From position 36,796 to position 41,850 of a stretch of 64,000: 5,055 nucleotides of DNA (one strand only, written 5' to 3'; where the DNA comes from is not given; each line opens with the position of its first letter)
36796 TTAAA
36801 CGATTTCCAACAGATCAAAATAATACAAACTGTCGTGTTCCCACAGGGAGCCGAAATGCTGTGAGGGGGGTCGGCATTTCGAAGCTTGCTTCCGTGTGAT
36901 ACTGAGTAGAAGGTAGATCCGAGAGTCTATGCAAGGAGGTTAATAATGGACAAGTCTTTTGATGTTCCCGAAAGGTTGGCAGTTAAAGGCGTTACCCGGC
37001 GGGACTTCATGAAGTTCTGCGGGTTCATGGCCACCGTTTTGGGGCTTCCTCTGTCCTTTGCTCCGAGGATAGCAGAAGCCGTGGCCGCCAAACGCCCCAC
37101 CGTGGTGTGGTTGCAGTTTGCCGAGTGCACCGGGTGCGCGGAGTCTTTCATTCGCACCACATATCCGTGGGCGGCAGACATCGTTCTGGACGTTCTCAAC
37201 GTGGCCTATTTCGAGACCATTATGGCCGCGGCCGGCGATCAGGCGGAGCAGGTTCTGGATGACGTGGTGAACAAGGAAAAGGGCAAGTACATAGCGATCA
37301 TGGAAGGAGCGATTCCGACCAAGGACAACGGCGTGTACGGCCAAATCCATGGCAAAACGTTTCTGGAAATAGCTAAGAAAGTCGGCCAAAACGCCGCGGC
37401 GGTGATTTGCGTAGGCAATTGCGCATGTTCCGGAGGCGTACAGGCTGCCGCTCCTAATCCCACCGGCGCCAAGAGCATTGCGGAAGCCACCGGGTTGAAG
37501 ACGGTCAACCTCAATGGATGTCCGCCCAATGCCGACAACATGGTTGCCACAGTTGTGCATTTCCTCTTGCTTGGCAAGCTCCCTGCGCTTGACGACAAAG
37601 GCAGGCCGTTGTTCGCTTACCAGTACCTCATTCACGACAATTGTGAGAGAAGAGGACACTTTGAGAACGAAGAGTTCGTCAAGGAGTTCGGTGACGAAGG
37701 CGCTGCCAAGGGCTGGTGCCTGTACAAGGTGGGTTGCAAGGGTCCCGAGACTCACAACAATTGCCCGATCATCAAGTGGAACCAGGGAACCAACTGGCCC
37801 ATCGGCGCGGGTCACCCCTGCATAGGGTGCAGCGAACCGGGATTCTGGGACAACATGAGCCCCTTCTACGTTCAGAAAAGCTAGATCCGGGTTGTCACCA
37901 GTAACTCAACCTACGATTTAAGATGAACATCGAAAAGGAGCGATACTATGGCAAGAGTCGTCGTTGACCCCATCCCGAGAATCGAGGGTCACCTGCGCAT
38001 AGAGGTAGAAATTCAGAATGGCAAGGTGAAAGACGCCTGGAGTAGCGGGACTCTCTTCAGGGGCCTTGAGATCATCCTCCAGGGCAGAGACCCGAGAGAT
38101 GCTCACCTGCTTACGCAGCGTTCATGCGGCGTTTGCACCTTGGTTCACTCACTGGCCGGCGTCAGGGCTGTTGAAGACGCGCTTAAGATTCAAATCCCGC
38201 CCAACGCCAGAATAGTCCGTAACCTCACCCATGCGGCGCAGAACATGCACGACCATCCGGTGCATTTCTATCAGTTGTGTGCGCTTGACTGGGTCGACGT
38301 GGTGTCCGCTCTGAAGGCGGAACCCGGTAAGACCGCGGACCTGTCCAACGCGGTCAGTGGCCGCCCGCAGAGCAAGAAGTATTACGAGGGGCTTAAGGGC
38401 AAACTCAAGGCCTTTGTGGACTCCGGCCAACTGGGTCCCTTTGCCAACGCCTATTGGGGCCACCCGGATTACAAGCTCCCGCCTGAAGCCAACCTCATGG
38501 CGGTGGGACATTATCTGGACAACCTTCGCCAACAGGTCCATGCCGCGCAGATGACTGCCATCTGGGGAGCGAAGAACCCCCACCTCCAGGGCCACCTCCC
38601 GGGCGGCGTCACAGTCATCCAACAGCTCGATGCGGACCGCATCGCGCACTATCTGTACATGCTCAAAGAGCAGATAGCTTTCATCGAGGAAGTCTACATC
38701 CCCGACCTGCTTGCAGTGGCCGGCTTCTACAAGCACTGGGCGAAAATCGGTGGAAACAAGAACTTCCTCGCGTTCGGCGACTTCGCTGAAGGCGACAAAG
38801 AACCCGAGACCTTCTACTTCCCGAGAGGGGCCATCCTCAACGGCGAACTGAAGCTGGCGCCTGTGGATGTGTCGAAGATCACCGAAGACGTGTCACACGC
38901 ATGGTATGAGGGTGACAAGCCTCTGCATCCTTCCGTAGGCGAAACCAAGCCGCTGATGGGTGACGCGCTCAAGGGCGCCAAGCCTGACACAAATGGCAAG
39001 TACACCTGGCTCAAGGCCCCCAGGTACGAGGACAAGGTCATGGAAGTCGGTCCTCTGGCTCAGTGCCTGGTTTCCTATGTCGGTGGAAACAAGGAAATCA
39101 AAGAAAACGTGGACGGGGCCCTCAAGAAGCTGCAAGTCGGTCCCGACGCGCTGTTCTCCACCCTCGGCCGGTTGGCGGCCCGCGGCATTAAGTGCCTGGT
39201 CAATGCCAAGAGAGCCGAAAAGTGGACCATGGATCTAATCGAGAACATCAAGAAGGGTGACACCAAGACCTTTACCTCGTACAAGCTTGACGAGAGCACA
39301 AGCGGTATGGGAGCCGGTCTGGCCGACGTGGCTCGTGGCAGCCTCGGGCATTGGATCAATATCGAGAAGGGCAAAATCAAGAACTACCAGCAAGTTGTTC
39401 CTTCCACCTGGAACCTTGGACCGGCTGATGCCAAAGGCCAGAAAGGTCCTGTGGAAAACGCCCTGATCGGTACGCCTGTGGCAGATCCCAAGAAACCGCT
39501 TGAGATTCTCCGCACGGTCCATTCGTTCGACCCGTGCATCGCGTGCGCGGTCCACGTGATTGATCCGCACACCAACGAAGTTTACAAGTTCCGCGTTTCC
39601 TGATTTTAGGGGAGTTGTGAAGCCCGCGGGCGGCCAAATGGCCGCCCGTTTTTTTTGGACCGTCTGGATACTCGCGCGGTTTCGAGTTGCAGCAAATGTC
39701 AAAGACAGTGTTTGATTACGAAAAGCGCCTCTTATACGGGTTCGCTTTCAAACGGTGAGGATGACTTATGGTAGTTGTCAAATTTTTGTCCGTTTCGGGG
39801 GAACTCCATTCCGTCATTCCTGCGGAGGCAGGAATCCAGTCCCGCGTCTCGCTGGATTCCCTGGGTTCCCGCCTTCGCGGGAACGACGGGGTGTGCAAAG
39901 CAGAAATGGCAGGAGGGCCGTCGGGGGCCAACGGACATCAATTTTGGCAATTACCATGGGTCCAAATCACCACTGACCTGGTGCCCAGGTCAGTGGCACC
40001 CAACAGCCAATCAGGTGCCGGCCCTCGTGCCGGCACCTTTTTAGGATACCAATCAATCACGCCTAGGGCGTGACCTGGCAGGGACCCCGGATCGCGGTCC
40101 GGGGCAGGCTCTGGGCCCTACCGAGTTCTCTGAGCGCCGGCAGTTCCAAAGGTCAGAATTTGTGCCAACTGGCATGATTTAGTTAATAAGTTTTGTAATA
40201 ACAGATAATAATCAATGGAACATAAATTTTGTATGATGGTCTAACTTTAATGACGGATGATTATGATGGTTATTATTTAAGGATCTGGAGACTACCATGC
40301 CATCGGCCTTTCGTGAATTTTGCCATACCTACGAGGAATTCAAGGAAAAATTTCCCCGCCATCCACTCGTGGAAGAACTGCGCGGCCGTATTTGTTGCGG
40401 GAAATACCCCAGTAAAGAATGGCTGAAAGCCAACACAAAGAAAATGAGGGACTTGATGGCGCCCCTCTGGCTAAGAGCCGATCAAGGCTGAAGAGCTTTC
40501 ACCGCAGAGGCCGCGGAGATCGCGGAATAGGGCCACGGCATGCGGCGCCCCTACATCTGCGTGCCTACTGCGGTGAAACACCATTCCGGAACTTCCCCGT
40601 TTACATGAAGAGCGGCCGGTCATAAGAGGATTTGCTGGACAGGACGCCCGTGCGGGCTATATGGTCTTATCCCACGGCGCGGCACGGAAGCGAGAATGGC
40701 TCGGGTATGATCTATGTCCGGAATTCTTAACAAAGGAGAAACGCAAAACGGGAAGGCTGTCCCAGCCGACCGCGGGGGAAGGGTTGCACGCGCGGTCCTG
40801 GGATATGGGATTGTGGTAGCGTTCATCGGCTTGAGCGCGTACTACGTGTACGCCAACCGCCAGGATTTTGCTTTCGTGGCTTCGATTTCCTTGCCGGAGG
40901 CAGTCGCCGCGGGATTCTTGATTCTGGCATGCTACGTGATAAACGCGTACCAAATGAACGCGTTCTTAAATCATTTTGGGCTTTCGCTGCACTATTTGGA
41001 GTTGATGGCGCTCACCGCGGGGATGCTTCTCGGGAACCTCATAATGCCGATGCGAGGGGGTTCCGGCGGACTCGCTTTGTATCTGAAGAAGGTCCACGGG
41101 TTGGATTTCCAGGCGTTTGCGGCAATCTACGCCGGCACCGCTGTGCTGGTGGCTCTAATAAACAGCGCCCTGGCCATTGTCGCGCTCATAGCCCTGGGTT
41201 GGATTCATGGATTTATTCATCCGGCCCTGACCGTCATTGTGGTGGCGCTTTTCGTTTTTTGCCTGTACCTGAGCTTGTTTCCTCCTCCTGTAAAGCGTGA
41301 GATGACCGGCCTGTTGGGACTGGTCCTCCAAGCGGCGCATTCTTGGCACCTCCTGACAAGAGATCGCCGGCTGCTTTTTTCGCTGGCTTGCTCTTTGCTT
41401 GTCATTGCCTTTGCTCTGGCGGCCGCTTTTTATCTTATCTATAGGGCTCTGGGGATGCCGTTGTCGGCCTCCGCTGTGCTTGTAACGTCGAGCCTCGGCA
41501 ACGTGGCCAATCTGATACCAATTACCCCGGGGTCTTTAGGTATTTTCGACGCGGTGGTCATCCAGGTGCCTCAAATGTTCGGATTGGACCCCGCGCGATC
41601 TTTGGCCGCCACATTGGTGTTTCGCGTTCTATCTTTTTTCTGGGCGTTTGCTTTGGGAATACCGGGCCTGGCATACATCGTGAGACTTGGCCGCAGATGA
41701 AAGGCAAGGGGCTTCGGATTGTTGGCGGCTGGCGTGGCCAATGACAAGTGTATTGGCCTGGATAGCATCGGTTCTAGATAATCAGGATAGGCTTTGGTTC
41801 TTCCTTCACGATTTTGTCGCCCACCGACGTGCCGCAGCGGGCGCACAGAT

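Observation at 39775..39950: MITE-like element with 25-28 bp terminal inverted repeats, three copies in 64 kb (39775-39950, 45493-45700, 61923-62160)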

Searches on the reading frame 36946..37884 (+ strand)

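Call 69: search_protein_families(library=pfam, proteins=[window:36946-37884:+])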
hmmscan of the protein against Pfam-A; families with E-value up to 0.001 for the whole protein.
window:36946-37884:+ (312 aa): 2 families
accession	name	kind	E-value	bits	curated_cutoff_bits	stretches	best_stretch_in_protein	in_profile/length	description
PF14720.11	NiFe_hyd_SSU_C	-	6.3e-37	126.2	27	1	225-308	1-80/80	NiFe/NiFeSe hydrogenase small subunit C-terminal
PF01058.29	Oxidored_q6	-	1.1e-26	93.5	27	1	61-205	1-127/128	NADH ubiquinone oxidoreductase, 20 Kd subunit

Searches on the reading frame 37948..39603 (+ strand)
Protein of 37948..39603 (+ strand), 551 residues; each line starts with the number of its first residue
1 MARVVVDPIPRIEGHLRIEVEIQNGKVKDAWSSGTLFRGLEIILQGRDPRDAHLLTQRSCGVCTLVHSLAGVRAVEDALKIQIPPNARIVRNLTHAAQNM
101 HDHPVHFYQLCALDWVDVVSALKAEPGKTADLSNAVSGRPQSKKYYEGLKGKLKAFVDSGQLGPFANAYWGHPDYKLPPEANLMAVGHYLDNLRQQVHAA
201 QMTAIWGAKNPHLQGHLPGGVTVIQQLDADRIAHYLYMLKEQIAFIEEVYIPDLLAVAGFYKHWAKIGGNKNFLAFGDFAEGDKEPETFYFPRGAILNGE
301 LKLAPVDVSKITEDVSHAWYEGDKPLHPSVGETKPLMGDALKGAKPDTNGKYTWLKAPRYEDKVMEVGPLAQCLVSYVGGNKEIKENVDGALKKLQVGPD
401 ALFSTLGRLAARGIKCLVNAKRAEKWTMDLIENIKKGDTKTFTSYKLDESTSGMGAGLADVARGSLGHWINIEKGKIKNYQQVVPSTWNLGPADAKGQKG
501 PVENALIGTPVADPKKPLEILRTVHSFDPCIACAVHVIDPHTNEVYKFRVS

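Call 20: search_protein_families(library=pfam, proteins=[window:37948-39603:+])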
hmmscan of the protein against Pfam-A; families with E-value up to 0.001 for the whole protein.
window:37948-39603:+ (551 aa): 1 family
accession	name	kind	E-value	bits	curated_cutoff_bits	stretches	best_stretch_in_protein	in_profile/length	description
PF00374.24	NiFeSe_Hases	-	2.2e-208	693.8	25.8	1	38-536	1-508/508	Nickel-dependent hydrogenase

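Call 21: find_encoding_contigs(protein=window:37948-39603:+, flank=10000, max_places=6)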
Protein window:37948-39603:+ (551 aa): 1 contig read that carries it; 1 place shown.
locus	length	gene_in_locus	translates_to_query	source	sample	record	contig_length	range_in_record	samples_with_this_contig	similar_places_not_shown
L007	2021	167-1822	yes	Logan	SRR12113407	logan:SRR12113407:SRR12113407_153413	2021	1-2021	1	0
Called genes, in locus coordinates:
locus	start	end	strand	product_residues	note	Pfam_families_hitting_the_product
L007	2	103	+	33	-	?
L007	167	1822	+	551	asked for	PF27537:HoxH (weak), PF00374:NiFeSe_Hases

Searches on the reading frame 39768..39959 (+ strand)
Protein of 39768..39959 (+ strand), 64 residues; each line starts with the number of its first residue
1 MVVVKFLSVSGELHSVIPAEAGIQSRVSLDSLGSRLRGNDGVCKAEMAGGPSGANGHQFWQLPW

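Call 104: find_homologous_proteins(query=window:39768-39959:+, max_evalue=0.01)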
Query seq(64 aa): 8 candidates shared short words with the query, none scored E <= 0.01.

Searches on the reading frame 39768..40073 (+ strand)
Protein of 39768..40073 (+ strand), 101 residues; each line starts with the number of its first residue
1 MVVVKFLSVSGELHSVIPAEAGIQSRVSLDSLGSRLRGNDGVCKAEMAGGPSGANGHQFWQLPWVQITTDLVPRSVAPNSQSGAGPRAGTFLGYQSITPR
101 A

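Call 101: search_protein_families(library=pfam, proteins=[window:39768-40073:+], max_evalue=0.1)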
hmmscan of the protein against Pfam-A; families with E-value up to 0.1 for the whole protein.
window:39768-40073:+ (101 aa): 0 families

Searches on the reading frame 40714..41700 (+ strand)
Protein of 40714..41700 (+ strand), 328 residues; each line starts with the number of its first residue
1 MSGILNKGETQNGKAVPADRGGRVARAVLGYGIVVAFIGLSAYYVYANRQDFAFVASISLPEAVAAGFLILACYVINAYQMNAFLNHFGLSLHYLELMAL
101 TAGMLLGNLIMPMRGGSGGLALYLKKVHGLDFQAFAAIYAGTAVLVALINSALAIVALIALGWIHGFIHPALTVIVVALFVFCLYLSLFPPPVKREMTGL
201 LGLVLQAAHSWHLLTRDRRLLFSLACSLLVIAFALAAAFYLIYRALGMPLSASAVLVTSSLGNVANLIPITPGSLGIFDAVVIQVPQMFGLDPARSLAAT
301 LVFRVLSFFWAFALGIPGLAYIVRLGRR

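Call 20: search_protein_families(library=pfam, proteins=[window:40714-41700:+])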
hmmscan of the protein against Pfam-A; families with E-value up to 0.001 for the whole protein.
window:40714-41700:+ (328 aa): 1 family
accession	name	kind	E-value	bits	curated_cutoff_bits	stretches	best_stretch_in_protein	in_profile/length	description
PF03706.18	LPG_synthase_TM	-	3.2e-23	83.1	33.4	1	39-315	20-302/302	Lysylphosphatidylglycerol synthase TM region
